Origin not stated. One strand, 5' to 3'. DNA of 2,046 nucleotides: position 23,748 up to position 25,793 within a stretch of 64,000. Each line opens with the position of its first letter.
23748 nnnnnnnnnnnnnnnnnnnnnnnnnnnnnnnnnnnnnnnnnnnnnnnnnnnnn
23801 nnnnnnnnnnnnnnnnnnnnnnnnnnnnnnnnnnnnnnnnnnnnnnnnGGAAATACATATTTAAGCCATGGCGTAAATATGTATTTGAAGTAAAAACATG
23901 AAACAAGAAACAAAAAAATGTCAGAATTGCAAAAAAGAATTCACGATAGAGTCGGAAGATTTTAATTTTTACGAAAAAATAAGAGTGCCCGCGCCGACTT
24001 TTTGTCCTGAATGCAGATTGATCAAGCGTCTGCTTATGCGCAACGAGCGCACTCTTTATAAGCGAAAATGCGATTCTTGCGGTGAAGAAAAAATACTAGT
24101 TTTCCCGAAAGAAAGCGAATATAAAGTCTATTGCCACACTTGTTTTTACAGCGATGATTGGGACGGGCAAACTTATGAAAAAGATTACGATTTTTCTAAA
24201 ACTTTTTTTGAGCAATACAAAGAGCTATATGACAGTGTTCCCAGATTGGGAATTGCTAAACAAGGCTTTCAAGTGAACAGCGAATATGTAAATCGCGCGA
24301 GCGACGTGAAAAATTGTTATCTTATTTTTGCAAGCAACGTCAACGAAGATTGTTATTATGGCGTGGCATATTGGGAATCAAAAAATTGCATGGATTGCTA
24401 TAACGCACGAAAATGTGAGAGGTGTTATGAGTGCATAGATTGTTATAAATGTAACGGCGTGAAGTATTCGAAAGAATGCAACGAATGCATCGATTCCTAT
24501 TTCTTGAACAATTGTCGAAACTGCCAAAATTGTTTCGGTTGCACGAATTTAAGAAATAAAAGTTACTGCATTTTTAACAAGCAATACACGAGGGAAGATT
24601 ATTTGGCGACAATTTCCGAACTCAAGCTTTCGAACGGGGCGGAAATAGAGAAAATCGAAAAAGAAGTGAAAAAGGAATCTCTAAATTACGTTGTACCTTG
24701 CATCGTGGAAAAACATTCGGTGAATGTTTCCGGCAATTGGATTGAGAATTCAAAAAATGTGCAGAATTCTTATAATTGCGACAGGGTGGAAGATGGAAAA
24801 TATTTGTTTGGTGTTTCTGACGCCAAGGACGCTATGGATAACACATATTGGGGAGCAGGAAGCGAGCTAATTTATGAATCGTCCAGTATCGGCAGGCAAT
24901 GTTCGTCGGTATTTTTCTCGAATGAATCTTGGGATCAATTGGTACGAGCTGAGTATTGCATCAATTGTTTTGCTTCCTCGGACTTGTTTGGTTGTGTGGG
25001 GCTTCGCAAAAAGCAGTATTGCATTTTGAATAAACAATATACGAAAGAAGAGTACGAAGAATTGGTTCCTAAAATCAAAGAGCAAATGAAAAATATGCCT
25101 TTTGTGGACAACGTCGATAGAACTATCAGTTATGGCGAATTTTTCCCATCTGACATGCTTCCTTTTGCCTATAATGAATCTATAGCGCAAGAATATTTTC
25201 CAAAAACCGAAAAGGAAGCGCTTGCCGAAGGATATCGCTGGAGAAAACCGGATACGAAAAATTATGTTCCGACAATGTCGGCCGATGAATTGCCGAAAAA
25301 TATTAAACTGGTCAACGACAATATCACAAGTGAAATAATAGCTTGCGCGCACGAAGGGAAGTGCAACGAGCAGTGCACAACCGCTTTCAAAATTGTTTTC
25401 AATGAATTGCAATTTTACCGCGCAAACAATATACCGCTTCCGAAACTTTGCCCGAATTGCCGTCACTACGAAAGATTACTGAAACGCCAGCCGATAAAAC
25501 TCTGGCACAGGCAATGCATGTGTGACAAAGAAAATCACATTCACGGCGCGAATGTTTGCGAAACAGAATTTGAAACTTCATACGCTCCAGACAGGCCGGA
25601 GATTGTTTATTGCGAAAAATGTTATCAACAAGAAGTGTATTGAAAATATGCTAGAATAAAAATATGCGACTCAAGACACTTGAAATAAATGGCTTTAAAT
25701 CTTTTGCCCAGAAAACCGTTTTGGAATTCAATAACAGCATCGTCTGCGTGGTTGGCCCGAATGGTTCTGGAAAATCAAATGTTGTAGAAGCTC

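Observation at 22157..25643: Tandem paralogous Cys-rich proteins with symmetric zinc-ribbon / CxxC-solenoid architecture of unknown function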

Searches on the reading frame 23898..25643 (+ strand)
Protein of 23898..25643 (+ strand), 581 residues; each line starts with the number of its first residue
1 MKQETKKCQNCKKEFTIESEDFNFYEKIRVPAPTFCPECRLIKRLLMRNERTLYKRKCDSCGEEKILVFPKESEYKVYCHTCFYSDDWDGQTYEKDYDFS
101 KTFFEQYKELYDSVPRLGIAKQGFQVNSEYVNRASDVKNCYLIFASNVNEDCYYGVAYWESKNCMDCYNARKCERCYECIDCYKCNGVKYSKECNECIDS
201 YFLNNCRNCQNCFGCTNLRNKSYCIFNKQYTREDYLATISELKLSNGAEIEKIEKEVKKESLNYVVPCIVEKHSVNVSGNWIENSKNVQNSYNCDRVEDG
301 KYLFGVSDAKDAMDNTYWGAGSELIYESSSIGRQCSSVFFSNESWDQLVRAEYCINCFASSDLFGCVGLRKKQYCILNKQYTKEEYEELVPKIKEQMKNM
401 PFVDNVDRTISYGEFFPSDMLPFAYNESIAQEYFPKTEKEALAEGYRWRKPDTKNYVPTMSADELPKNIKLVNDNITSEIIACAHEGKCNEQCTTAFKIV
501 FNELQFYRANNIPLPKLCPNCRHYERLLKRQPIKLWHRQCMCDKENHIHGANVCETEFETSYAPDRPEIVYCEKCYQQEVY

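Call 3: search_protein_families(library=pfam, proteins=[window:23898-25643:+], max_evalue=1)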
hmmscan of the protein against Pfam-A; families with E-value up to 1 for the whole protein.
window:23898-25643:+ (581 aa): 2 families
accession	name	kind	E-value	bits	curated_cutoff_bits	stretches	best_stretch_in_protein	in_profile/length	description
PF23477.1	zf_Tbcl_2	-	0.0019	18.3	27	2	51-85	1-35/37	Probable treble clef zinc finger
PF09501.15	Bac_small_YrzI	-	0.41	11.3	23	0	239-265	17-43/45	Probable sporulation protein (Bac_small_yrzI)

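Call 4: search_protein_families(library=ncbifam, proteins=[window:23898-25643:+], max_evalue=1)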
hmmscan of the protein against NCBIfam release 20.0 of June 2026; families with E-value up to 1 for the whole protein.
window:23898-25643:+ (581 aa): 3 families
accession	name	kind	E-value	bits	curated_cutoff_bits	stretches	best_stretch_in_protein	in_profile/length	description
TIGR04272.1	cxxc_cxxc_Mbark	domain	0.02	14.6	36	1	51-84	1-34/37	CxxC-x17-CxxC domain-containing protein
NF005226.0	PRK06722.1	equivalog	0.023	13.9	290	1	59-123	86-151/281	exonuclease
NF006813.0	PRK09334.1-3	equivalog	0.11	12.9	83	1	249-278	33-63/97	30S ribosomal protein S25e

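Call 5: search_solved_structures(query=window:23898-25643:+, max_evalue=10)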
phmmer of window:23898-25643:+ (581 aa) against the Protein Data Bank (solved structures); distinct sequences matched with E-value up to 10: 0.

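Call 7: find_homologous_proteins(query=window:23898-25643:+)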
Query window:23898-25643:+ (581 aa): 7979 proteins with E <= 0.001 among 8000 candidates; the best 120 are listed.
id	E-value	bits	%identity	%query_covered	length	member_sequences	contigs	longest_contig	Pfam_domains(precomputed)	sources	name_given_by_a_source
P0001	0.0e+0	1160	83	100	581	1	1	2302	-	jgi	-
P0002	0.0e+0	1142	83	100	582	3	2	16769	-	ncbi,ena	-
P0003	0.0e+0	1087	78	100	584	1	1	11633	-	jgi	-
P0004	0.0e+0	1059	76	100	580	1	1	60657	-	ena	-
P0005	0.0e+0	1022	73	100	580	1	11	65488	-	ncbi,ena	-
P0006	5.3e-298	1008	72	100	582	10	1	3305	-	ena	-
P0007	1.2e-296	1003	71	100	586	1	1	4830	-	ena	-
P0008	4.5e-289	978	71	100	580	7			-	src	-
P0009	6.6e-289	978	71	99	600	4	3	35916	-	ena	-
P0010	1.2e-281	954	69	100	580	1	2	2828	-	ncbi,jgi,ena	ncbi:MAG: hypothetical protein WC849_03675 [Candidatus Paceibacterota bacterium]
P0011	3.2e-281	952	69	100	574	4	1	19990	-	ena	-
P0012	1.7e-280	950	67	100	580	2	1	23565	-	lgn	-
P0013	4.9e-280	949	68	100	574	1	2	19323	-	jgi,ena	-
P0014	9.6e-279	944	69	100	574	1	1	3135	-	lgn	-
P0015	4.1e-278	942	69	99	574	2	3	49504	-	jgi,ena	-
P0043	8.6e-253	859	63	100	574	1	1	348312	-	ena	-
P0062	5.8e-239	813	60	99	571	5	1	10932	PF23477.2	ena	-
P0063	1.1e-238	812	60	99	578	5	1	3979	PF23477.2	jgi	jgi:hypothetical protein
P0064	1.3e-237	808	59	99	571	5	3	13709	PF23477.2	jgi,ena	-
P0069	8.3e-236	802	59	99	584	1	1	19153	PF23477.2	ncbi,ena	-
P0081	1.1e-232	792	58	100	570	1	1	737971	-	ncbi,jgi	ncbi:MAG: hypothetical protein WC711_00045 [Candidatus Staskawiczbacteria bacterium]|jgi:hypothetica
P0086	6.6e-231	786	58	100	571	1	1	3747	PF23477.2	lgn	-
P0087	2.3e-230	785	60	100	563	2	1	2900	PF23477.2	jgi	-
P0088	1.0e-229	782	59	100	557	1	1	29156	PF23477.2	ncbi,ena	-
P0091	4.3e-228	777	59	100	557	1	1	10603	PF23477.2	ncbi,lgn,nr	ncbi:MAG: hypothetical protein Q8Q48_02930 [Candidatus Staskawiczbacteria bacterium]|nr:hypothetical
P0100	9.7e-224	763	55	100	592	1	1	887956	-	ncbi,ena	-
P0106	1.2e-221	756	58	100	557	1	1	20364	PF23477.2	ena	-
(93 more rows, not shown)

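Call 15: find_encoding_contigs(protein=P0100, flank=8000, max_places=2)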
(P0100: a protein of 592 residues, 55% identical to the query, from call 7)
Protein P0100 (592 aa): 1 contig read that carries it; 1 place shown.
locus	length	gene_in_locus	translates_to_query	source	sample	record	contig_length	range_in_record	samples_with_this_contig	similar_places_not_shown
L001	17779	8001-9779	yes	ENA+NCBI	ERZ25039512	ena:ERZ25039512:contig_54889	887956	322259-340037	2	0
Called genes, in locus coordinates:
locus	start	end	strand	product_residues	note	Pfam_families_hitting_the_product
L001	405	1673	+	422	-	PF21760:SecD_1st, PF22599:SecDF_P1_head, PF03176:MMPL, PF00873:ACR_tran, PF02355:SecD_SecF_C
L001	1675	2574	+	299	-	PF02355:SecD_SecF_C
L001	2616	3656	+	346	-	PF04545:Sigma70_r4, PF05066:HARE-HTH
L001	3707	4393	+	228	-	PF01746:tRNA_m1G_MT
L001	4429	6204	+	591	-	-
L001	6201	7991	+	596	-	-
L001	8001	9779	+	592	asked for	-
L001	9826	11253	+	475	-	PF13567:DUF4131 (weak), PF03772:Competence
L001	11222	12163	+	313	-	PF00753:Lactamase_B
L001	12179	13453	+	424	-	PF13660:DUF4147, PF05161:MOFRL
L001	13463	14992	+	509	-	PF00117:GATase, PF02540:NAD_synthase (faint), PF00958:GMP_synt_C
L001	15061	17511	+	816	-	PF01326:PPDK_N, PF00391:PEP-utilizers, PF02896:PEP-utilizers_C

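Call 16: find_encoding_contigs(protein=P0081, flank=8000, max_places=2)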
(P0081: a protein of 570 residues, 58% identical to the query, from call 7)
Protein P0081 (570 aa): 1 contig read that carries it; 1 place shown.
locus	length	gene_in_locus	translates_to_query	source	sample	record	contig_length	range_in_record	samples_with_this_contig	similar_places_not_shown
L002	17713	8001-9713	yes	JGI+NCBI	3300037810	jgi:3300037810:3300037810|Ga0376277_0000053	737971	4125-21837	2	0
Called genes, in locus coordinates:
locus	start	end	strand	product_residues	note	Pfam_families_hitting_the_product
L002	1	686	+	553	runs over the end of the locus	-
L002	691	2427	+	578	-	-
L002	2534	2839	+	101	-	PF03091:CutA1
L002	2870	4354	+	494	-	PF01935:DUF87 (faint), PF10412:TrwB_AAD_bind, PF12696:TraG-D_C (weak)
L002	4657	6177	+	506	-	-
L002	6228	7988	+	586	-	-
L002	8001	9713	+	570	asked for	-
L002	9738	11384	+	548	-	-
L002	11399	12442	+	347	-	PF00162:PGK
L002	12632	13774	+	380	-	PF01368:DHH, PF02272:DHHA1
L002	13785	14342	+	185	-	PF01928:CYTH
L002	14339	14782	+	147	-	PF00075:RNase_H, PF13456:RVT_3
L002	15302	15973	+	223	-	PF01996:F420_ligase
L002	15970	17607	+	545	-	PF03023:MurJ, PF13440:Polysacc_synt_3, PF01943:Polysacc_synt, PF01554:MatE (weak)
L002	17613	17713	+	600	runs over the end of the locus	PF00009:GTP_EFTU, PF00071:Ras (weak), PF03144:GTP_EFTU_D2, PF22042:EF-G_D2 (weak), PF14492:EFG_III, PF00679:EFG_C, PF06421:LepA_C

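Call 17: find_encoding_contigs(protein=P0043, flank=8000, max_places=2)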
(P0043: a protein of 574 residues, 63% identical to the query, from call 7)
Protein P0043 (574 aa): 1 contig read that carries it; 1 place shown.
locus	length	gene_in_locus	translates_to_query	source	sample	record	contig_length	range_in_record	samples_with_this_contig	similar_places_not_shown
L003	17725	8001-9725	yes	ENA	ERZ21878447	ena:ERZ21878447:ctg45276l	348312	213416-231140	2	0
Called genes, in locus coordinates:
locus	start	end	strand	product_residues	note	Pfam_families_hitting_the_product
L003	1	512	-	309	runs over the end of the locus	PF01149:Fapy_DNA_glyco, PF06831:H2TH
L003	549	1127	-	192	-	PF01330:RuvA_N, PF14520:HHH_5, PF07499:RuvA_C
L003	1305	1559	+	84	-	PF01649:Ribosomal_S20p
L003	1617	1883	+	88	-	-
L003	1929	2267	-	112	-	-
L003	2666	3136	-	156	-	-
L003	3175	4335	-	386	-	PF00390:malic, PF03949:Malic_M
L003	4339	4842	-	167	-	PF11969:DcpS_C (weak), PF01230:HIT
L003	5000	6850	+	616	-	PF02463:SMC_N (faint), PF00005:ABC_tran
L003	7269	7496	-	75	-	PF18893:DUF5652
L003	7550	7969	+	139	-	PF03652:RuvX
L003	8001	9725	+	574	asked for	-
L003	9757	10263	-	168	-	-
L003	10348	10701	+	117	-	PF01588:tRNA_bind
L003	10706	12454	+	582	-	-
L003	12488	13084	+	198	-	PF09335:VTT_dom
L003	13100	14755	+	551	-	PF11104:PilM_2, PF05134:T2SSL (faint), PF00022:Actin (faint), PF06723:MreB_Mbl (faint), PF14450:FtsA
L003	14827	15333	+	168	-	-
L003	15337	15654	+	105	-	-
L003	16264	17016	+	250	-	PF00849:PseudoU_synth_2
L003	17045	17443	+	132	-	PF01245:Ribosomal_L19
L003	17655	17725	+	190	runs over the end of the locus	PF13847:Methyltransf_31, PF08242:Methyltransf_12, PF13649:Methyltransf_25 (weak)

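Call 21: search_protein_families(library=phrogs, proteins=[window:23898-25643:+], max_evalue=1)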
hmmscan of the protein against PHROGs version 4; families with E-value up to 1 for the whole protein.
window:23898-25643:+ (581 aa): 4 families
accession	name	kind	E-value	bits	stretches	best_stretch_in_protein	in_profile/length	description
phrog_15341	-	unknown function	6e-05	23.6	1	148-272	44-170/276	-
phrog_9336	-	unknown function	0.041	14.6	1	22-60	155-192/198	-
phrog_19159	-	unknown function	0.058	14.6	0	369-392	20-42/88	-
phrog_35333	-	unknown function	0.25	12.5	0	216-244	10-38/109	-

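Call 22: search_protein_families(library=padloc, proteins=[window:23898-25643:+], max_evalue=1)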
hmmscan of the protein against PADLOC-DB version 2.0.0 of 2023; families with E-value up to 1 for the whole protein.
window:23898-25643:+ (581 aa): 0 families

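Call 25: find_related_loci(query=A1, collection=genome_contigs, flank=6000)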
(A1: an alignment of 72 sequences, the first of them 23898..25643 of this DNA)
Query A1 (581 aa) in genome_contigs; peptide patterns used: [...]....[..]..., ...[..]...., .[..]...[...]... (x = any residue, [..] = any of these).
600 stretches matched a pattern (row limit reached: there are more); 593 encode a relative of the query (tblastn E <= 1e-3); the best 80 are kept; 80 distinct loci.
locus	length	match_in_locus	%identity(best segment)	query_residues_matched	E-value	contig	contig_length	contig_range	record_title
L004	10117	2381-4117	73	1-580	0e+0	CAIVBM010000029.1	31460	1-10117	uncultured bacterium isolate AM-lipid-01-D10_bin-0933 genome assembly, contig: bin-0933:29/54, whole genome shotgun sequ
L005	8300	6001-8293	71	1-580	0e+0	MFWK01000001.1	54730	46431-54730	MAG: Candidatus Nomurabacteria bacterium RIFOXYD2_FULL_35_12 rifoxyd2_full_scaffold_101, whole genome shotgun sequence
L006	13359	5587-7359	61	1-580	0e+0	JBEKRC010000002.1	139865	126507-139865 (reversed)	MAG: Minisyncoccia bacterium isolate SPRUCE 501 SPRUCE_501_2, whole genome shotgun sequence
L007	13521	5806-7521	62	1-581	0e+0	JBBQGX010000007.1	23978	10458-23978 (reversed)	MAG: Candidatus Paceibacteria bacterium isolate Co_metawrap_936 Cmw_936_k141_10295599_length_23978_cov_16.0000, whole ge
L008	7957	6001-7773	59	4-580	0e+0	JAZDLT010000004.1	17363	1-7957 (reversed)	MAG: Candidatus Liptonbacteria bacterium isolate MEGAHIT-group-0.617 k141_6450117, whole genome shotgun sequence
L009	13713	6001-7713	65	1-580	0e+0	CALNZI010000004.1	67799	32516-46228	MAG: Candidatus Paceibacterota bacterium isolate LOGT_bin.0037 genome assembly, contig: contig_54063, whole genome shotg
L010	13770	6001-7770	54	1-580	0e+0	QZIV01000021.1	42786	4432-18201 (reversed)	MAG: Candidatus Parcubacteria bacterium isolate SURF_56 Ga0104751_1001272, whole genome shotgun sequence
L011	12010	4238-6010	53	1-580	0e+0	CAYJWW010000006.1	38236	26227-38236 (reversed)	MAG TPA_asm: uncultured Candidatus Saccharibacteria bacterium isolate ERP125453_co1_514 genome assembly, contig: NODE_83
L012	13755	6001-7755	49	6-580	0e+0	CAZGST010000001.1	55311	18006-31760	MAG TPA_asm: uncultured Candidatus Saccharibacteria bacterium isolate SRP124282_co6_148 genome assembly, contig: NODE_26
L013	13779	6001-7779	49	1-580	0e+0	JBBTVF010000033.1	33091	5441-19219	MAG: Patescibacteria group bacterium isolate H52-bin056 H52_bin056_000000000033, whole genome shotgun sequence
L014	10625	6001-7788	49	1-580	0e+0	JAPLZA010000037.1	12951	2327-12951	MAG: Candidatus Staskawiczbacteria bacterium isolate LacPavin_0419_WC70L_MAG_36_7 LacPavin_0419_WC70L_scaffold_758698, w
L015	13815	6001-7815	47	4-580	0e+0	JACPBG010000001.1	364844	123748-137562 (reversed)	MAG: Candidatus Sungiibacteriota bacterium isolate NC_groundwater_251_Ag_S-0.2um_45_46 S5_GD2017_2_S2_scaffold_61, whole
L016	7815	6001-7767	48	1-581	2e-180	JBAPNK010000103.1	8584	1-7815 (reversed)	MAG: Minisyncoccia bacterium isolate MFD01223_ilm_asm_bin34 k127_233211, whole genome shotgun sequence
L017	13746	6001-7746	49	2-581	8e-180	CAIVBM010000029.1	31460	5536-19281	uncultured bacterium isolate AM-lipid-01-D10_bin-0933 genome assembly, contig: bin-0933:29/54, whole genome shotgun sequ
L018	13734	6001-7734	48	1-581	2e-176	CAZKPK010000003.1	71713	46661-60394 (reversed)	MAG TPA_asm: uncultured Candidatus Saccharibacteria bacterium isolate SRP269290_co1_320 genome assembly, contig: NODE_36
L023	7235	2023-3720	48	1-580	1e-174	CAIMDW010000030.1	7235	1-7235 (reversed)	MAG: Candidatus Staskawiczbacteria bacterium isolate AlinenLipids_bin-0015 genome assembly, contig: bin-0015:30/45, whol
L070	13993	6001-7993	47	2-580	2e-161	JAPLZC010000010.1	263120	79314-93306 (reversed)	MAG: Candidatus Staskawiczbacteria bacterium isolate LacPavin_0818_WC45_MAG_38_24 LacPavin_0818_WC45_scaffold_98893, who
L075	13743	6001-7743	48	3-581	9e-161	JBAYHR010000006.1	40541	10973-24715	MAG: Candidatus Paceibacterota bacterium isolate SO_2016_GW1_154 scaffold01832_OW334_2016, whole genome shotgun sequence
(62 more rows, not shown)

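Call 26: predict_structure(alignment_id=A1)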
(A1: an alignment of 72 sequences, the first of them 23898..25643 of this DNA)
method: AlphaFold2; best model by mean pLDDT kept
length: 581 residues; sequences in the alignment: 72
mean_pLDDT: 83.0   pTM: 0.83
mean pLDDT of the five models: 83.0, 78.4, 76.7, 76.5, 72.0
residues with pLDDT >= 90: 213; 70-90: 274; 50-70: 92; < 50: 2
segments of 3 or more residues with pLDDT < 50: none
pLDDT, mean of each block of 10 residues (from residue 1): 88 92 88 91 86 89 92 92 90 96 95 90 77 74 63 65 72 70 72 69 66 82 90 93 87 89 85 66 72 72 69 63 69 64 64 69 87 91 96 96 94 88 89 88 91 82 93 95 89 88 90 90 81 81 92 91 88 89 66
secondary structure, 60 per line:
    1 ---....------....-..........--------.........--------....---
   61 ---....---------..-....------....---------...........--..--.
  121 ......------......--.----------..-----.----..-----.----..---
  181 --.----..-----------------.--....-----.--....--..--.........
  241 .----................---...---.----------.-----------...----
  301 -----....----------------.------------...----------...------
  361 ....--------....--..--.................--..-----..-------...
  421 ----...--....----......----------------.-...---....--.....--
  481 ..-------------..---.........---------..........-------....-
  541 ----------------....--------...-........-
elements in order: E4-7 E14-17 H19-28 H37-45 E54-57 E64-67 H80-83 H90-93 H103-113 E120-126 E133-138 E210-213 E222-225 H232-241 H247-261 E265-267 E294-296 E306-309 E339-341 E352-354 E361-364 E373-376 H383-399 H430-433 H438-443 H474-478 H501-509 H519-528 E536-539 E557-560 E569-571 H573-580

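Call 31: search_protein_representatives(alignment_id=A1)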
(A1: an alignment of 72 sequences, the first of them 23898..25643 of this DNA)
Query: 72 sequences, 581 profile positions. Proteins with E-value up to 0.001 (for the whole library): 4877; up to 1e-10: 3560; up to 1e-30: 2085. The best 150 are listed.
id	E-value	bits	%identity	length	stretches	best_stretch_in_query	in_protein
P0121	5.2e-263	890.6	-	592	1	1-580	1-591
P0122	2.7e-230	782.6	-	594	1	1-581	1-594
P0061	2.1e-229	779.6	-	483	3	207-490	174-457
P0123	4.0e-227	772.1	-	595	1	1-580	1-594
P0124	3.4e-218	742.6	-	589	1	5-581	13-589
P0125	8.3e-217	738.1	-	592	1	1-581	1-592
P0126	1.2e-216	737.5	-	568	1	2-581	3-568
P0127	1.3e-215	734.2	-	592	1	3-580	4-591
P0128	2.5e-215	733.2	-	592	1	1-581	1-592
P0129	1.6e-213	727.3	-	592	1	1-581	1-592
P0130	3.2e-213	726.2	-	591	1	3-581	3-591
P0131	4.9e-213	725.6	-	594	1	1-580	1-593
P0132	2.1e-211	720.2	-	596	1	1-580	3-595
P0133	7.7e-211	718.4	-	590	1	1-581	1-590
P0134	7.9e-211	718.3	-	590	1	4-581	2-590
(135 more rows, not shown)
